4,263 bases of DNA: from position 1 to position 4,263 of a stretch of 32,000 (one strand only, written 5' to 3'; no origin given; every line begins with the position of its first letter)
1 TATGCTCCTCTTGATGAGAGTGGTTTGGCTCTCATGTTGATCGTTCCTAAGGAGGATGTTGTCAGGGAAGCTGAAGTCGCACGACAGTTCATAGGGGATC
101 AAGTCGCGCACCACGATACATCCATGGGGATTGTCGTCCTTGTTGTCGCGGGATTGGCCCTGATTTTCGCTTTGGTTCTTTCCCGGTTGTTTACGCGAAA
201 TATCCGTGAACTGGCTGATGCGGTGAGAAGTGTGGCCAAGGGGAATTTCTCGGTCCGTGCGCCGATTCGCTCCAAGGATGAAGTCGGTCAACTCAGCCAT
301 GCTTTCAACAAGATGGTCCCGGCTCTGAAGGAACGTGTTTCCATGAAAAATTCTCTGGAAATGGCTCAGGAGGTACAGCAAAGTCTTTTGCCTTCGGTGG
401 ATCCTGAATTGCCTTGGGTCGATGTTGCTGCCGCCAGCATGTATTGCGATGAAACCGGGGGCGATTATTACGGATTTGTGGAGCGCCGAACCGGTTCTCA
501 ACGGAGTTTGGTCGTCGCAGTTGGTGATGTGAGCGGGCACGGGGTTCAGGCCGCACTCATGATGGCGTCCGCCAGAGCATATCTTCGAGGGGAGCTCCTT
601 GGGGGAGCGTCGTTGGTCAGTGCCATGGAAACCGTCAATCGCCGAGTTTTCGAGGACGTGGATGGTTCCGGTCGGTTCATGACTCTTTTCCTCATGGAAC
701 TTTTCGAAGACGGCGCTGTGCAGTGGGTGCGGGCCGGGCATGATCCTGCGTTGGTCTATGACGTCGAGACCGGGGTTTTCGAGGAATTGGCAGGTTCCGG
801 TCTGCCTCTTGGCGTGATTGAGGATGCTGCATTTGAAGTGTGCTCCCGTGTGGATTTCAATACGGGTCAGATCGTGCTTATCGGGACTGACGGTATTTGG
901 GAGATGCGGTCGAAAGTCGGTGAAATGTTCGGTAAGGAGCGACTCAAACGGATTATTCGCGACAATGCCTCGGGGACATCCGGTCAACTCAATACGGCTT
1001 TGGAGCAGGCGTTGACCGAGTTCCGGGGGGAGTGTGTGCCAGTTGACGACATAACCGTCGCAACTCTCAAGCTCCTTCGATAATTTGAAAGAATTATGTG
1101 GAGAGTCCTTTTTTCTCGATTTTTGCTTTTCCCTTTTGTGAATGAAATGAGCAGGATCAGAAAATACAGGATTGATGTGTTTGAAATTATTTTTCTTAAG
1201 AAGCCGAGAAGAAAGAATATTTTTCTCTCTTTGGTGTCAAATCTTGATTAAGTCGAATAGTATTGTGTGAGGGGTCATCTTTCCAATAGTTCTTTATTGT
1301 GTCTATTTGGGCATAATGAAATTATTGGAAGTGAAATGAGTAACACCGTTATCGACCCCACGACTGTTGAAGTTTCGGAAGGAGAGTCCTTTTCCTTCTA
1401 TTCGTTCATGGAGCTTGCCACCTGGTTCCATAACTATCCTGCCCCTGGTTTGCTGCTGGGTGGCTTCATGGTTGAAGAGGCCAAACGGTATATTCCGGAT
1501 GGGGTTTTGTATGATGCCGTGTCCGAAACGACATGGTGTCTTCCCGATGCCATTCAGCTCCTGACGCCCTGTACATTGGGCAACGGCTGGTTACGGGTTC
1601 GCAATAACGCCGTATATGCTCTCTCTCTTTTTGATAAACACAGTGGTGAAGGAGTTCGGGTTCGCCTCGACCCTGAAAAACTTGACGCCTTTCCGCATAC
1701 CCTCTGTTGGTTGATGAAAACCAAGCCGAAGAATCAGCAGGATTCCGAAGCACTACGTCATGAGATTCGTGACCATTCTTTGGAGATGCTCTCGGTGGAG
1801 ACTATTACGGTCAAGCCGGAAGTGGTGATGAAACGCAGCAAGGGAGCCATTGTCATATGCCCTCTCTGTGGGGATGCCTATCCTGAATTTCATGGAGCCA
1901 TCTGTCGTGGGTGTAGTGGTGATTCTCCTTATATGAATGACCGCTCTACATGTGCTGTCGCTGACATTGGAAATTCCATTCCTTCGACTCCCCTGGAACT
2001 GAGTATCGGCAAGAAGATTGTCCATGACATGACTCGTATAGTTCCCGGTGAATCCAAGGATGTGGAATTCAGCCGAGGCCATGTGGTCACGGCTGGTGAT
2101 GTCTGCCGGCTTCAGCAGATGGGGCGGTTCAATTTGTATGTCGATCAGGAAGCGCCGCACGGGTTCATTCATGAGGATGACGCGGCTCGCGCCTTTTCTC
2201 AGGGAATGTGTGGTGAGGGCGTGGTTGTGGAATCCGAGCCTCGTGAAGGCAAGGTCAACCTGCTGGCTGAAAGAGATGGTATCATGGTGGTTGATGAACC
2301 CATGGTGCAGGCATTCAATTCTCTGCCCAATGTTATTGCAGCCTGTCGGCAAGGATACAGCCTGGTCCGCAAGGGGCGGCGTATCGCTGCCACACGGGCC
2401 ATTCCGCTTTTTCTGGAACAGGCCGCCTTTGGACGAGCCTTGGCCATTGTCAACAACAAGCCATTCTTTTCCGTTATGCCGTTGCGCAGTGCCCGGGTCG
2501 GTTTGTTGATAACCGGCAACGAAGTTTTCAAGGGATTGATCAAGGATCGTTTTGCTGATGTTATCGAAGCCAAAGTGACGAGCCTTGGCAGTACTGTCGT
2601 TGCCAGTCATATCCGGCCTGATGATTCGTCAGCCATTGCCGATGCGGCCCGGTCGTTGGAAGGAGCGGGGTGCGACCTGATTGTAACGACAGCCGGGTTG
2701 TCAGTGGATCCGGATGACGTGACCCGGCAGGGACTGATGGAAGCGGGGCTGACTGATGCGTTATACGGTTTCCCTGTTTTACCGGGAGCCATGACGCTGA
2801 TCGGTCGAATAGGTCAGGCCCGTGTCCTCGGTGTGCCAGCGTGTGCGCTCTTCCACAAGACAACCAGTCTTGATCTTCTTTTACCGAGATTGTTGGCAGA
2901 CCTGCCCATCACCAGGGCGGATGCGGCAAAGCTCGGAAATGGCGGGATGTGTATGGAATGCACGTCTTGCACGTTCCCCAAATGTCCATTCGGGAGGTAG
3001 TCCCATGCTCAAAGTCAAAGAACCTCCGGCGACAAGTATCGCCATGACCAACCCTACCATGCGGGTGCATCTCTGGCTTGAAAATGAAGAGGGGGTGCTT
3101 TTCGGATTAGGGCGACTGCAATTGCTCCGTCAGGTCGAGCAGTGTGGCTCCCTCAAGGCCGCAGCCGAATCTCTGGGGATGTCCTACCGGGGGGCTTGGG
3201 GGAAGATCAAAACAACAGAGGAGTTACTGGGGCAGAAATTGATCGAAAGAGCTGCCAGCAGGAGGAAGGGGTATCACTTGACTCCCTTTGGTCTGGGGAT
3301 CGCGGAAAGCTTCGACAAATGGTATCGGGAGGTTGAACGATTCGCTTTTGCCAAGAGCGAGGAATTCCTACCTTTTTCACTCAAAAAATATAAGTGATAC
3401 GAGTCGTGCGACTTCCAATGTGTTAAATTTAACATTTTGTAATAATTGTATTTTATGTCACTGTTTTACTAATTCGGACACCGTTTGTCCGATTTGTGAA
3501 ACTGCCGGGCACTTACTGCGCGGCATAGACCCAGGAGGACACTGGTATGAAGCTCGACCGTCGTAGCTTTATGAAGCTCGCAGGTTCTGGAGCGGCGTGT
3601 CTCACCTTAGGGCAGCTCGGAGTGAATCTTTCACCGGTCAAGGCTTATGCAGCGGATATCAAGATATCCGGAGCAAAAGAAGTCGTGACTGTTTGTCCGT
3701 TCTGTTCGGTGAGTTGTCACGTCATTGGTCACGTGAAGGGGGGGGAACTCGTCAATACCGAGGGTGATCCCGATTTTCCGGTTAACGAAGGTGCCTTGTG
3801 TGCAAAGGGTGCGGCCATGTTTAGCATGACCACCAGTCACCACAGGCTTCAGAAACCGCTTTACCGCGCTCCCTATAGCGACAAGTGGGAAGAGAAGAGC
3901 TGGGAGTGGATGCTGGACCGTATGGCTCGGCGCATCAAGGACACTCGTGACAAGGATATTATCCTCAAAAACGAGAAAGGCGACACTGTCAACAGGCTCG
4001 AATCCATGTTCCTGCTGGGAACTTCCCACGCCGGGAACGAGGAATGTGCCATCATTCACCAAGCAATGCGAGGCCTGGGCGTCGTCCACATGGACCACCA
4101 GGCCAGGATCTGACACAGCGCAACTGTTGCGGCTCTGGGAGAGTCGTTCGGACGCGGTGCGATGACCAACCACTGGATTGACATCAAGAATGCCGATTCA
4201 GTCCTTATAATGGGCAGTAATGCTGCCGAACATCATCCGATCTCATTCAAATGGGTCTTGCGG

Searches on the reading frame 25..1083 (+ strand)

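Call 66: search_protein_families(library=pfam, proteins=[window:25-1083:+], max_evalue=0.00001)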
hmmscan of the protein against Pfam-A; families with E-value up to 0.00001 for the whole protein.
window:25-1083:+ (352 aa): 2 families
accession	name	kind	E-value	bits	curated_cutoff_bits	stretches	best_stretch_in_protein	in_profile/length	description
PF07228.17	SpoIIE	-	8.1e-39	134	25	1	160-349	3-190/192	Stage II sporulation protein E (SpoIIE)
PF00672.30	HAMP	-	7e-15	55.5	25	1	51-98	1-48/53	HAMP domain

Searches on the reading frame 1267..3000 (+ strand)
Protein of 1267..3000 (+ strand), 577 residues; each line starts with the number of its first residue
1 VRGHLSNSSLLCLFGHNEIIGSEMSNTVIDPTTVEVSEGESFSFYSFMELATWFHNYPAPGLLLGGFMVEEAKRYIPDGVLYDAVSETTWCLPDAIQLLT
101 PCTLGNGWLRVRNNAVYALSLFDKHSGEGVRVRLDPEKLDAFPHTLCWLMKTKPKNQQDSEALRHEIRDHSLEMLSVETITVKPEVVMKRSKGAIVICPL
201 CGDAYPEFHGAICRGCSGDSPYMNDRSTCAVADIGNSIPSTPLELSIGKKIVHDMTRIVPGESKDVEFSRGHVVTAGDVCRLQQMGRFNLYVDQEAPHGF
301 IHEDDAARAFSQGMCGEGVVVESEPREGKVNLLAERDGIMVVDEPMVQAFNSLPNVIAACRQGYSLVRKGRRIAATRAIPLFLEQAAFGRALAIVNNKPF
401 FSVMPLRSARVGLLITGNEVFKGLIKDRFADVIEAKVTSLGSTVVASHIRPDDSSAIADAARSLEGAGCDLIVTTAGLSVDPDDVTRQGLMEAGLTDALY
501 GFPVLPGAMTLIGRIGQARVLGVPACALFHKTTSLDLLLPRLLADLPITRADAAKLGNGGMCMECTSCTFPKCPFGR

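Call 66: search_protein_families(library=pfam, proteins=[window:1267-3000:+], max_evalue=0.00001)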
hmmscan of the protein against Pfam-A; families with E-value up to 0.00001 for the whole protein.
window:1267-3000:+ (577 aa): 3 families
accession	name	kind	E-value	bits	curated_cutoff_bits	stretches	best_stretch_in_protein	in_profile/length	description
PF02663.19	FmdE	-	5.5e-32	111.1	22.9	1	54-178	1-127/133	FmdE, Molybdenum formylmethanofuran dehydrogenase operon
PF00994.29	MoCF_biosynth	-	6.2e-17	62.1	26.6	1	413-542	2-142/144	Probable molybdopterin binding domain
PF23475.1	zf-Tbcl_FmdE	-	1.4e-16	60.1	23.2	1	189-222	1-34/35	FmdE treble clef zinc finger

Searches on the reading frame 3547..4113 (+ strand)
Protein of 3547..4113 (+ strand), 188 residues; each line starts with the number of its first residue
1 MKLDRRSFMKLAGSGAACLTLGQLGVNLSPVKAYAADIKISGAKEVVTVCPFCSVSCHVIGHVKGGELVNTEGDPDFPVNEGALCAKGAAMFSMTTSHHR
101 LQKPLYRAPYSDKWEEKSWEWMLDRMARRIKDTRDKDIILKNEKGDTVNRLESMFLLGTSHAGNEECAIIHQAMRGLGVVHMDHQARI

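Call 66: search_protein_families(library=pfam, proteins=[window:3547-4113:+], max_evalue=0.00001)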
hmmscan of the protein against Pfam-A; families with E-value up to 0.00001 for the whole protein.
window:3547-4113:+ (188 aa): 1 family
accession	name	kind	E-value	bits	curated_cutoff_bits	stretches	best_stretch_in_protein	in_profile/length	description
PF04879.21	Molybdop_Fe4S4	-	1.6e-17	63.6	22.7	1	44-93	2-51/55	Molybdopterin oxidoreductase Fe4S4 domain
